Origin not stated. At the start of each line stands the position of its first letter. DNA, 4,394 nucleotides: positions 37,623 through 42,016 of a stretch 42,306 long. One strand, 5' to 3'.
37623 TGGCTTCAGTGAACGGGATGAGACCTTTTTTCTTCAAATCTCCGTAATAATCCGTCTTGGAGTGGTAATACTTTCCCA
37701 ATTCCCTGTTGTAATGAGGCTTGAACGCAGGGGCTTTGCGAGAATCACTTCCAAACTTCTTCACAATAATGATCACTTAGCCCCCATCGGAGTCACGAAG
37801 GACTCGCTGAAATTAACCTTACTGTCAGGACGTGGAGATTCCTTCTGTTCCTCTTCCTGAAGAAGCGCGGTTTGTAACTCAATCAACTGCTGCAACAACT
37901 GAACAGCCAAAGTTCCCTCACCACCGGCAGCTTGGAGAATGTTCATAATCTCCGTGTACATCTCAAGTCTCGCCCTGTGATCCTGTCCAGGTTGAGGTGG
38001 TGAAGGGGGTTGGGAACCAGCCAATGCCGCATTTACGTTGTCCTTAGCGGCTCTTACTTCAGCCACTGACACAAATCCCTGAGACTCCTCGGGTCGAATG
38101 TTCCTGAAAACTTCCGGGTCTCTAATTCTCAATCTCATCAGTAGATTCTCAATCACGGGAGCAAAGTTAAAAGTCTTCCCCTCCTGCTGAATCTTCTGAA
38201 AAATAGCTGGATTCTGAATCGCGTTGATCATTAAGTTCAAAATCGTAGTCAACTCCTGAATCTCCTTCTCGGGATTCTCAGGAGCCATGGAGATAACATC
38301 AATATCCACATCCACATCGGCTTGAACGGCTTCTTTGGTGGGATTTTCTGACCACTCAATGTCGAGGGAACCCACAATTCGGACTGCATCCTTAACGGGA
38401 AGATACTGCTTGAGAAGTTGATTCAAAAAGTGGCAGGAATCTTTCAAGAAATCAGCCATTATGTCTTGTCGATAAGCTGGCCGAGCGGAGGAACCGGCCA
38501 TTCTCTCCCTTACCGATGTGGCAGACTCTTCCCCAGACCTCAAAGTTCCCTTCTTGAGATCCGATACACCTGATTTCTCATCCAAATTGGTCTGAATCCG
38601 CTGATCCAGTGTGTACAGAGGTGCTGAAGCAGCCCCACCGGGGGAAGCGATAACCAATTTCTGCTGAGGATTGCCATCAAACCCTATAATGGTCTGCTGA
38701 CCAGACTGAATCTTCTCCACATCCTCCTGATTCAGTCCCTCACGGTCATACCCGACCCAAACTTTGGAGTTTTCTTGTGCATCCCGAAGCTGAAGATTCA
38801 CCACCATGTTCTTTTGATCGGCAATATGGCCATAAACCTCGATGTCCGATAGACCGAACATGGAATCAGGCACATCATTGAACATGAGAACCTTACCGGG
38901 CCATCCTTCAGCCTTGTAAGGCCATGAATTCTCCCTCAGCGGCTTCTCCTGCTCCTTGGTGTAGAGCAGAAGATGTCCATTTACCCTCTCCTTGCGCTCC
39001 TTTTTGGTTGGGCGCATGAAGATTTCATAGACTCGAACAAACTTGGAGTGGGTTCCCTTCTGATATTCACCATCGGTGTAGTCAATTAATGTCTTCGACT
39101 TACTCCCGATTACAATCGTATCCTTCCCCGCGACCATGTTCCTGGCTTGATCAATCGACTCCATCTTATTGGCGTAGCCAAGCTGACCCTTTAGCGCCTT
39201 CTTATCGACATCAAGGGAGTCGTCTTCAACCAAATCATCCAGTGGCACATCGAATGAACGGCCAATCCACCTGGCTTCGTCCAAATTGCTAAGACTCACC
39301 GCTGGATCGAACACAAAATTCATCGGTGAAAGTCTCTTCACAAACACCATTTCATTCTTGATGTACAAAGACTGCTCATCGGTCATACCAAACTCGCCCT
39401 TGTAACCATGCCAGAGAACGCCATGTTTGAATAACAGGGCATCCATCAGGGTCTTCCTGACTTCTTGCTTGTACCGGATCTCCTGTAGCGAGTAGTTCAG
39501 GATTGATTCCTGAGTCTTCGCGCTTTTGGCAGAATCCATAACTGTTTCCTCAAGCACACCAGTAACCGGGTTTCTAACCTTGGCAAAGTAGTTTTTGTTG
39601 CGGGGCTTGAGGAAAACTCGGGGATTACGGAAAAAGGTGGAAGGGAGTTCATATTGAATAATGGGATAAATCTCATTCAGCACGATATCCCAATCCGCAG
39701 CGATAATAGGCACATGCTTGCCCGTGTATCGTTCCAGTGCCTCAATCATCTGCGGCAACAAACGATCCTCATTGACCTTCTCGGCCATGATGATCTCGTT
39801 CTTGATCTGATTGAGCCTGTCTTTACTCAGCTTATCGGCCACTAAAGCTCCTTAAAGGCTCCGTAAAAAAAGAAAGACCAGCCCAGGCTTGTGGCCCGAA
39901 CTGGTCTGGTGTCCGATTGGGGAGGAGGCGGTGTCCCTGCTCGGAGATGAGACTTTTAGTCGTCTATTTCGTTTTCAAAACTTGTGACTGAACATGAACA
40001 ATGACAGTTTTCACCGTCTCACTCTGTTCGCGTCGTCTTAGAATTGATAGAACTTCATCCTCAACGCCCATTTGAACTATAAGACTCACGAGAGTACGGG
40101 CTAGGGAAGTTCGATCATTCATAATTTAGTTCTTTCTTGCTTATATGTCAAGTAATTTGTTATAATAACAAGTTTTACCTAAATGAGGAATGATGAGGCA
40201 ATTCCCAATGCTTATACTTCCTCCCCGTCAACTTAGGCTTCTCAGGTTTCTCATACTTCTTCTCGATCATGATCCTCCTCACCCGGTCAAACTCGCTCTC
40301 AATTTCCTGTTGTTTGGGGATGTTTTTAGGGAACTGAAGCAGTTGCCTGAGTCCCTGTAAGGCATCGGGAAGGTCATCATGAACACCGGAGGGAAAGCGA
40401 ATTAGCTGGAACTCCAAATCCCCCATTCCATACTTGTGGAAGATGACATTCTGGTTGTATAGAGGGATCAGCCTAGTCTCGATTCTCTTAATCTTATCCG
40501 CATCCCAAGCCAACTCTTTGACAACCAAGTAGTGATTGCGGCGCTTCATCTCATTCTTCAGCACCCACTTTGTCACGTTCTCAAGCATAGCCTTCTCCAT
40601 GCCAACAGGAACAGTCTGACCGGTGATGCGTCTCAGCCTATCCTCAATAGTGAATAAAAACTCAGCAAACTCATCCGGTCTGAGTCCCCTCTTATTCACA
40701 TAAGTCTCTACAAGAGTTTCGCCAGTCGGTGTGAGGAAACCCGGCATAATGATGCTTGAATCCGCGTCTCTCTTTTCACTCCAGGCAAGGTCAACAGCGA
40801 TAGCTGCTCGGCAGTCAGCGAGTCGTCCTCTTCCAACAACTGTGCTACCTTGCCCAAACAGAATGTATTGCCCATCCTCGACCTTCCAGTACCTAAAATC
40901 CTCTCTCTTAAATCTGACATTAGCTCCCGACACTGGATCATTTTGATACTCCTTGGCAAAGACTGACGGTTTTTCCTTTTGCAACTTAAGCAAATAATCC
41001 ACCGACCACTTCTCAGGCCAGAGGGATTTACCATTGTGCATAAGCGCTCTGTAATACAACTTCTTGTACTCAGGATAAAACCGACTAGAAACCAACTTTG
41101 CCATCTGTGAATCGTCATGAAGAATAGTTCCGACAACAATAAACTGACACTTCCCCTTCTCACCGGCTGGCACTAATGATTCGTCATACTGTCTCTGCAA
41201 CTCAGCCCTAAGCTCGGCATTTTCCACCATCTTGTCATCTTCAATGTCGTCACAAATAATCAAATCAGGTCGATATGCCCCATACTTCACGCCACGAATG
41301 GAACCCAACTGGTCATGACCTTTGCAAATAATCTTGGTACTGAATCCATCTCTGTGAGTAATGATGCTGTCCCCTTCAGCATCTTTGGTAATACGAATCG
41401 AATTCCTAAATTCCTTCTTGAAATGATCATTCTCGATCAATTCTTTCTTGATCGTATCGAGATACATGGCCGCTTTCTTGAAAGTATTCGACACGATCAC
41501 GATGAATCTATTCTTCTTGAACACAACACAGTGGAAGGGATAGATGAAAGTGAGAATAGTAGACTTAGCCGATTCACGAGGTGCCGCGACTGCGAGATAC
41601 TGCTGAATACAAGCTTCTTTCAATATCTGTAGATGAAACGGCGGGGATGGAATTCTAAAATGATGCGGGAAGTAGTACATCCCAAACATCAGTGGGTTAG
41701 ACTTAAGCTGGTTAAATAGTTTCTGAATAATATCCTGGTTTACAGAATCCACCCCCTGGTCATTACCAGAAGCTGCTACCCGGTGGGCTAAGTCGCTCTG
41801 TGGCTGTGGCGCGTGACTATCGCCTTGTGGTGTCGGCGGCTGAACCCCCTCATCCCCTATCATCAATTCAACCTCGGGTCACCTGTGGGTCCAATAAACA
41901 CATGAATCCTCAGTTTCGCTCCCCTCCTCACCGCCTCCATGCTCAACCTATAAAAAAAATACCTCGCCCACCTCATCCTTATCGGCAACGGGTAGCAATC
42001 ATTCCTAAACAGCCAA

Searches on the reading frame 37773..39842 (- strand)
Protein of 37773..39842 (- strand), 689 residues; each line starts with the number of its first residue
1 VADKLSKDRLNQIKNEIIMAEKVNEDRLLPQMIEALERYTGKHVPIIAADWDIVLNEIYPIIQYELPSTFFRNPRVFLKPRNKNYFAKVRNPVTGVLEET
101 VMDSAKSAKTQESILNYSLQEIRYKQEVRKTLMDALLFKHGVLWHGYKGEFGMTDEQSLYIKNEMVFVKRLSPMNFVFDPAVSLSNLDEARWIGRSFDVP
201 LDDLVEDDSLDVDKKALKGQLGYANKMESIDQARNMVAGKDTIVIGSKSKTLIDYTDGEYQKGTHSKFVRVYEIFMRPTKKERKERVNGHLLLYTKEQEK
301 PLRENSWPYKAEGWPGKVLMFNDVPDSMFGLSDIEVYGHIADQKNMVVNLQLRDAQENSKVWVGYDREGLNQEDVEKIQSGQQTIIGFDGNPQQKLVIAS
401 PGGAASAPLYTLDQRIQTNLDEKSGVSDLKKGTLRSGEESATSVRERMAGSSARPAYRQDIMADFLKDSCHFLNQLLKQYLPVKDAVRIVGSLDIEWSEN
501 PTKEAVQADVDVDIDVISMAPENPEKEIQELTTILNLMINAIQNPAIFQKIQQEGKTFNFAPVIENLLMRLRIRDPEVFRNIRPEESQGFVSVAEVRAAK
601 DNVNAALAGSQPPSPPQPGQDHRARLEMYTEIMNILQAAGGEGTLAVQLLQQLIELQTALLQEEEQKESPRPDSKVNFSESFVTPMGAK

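Call 8: search_protein_families(library=pfam, proteins=[window:37773-39842:-], max_evalue=0.01)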
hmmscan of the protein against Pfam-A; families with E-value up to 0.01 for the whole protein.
window:37773-39842:- (689 aa): 2 families
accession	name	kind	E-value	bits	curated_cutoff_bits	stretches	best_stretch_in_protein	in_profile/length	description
PF23899.1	SU10_portal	-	4.7e-13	48.9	30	1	128-610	171-570/593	Phage SU10 portal protein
PF16510.12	P22_portal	-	2.4e-05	23.5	26.1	1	103-537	78-513/594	Phage P22-like portal protein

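Call 67: search_dna_similar(query=window:37773-39842:-, collection=phages, mode=protein, max_rows=15)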
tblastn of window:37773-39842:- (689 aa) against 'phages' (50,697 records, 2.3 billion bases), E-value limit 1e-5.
No match.

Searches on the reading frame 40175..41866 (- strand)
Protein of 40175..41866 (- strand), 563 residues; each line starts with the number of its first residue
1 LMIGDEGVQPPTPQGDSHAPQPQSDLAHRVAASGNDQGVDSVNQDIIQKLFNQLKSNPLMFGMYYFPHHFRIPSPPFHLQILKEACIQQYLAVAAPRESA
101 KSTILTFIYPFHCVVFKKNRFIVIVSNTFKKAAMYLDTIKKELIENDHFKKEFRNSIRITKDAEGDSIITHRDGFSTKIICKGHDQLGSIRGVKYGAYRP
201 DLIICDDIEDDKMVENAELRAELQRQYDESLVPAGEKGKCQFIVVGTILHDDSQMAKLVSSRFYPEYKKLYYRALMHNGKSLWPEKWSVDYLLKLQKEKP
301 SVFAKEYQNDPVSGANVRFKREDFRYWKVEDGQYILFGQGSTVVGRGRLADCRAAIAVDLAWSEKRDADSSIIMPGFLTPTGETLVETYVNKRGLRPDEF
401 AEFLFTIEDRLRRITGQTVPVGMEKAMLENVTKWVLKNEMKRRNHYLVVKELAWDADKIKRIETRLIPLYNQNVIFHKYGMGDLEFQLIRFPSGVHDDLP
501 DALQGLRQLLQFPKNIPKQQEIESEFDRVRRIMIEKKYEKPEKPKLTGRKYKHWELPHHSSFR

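Call 8: search_protein_families(library=pfam, proteins=[window:40175-41866:-], max_evalue=0.01)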
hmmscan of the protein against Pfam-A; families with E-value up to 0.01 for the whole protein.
window:40175-41866:- (563 aa): 0 families

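Call 19: find_related_loci(query=window:40175-41866:-, collection=viral_contigs, flank=10000)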
Query window:40175-41866:- (563 aa) in viral_contigs; peptide patterns used: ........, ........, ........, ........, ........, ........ (x = any residue, [..] = any of these).
20 stretches matched a pattern; 18 encode a relative of the query (tblastn E <= 1e-3); 18 distinct loci.
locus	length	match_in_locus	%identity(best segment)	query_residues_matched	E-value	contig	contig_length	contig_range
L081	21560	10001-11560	58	50-563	0e+0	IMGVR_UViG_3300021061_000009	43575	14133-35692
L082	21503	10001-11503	59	45-541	0e+0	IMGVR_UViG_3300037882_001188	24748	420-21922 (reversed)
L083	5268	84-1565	59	47-543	0e+0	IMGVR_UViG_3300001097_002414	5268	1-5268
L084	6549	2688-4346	52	8-562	0e+0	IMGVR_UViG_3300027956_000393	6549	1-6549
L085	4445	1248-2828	54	39-563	0e+0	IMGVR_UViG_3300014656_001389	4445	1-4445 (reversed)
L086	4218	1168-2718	55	48-563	0e+0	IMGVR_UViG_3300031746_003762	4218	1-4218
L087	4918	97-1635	50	53-563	8e-174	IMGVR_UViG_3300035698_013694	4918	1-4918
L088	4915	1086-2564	51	41-534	9e-168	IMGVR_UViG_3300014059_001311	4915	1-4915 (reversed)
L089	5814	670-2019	51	53-499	4e-149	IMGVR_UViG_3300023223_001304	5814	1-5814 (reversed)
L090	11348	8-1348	47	114-561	2e-126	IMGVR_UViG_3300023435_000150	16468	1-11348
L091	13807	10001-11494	44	40-527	3e-125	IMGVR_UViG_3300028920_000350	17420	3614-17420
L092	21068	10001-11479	51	41-534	2e-164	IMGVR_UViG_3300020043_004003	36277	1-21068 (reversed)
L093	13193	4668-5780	30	71-453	7e-38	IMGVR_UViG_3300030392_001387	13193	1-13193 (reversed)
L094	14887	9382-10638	27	74-503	5e-35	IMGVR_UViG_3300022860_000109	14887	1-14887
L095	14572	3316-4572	27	74-503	5e-35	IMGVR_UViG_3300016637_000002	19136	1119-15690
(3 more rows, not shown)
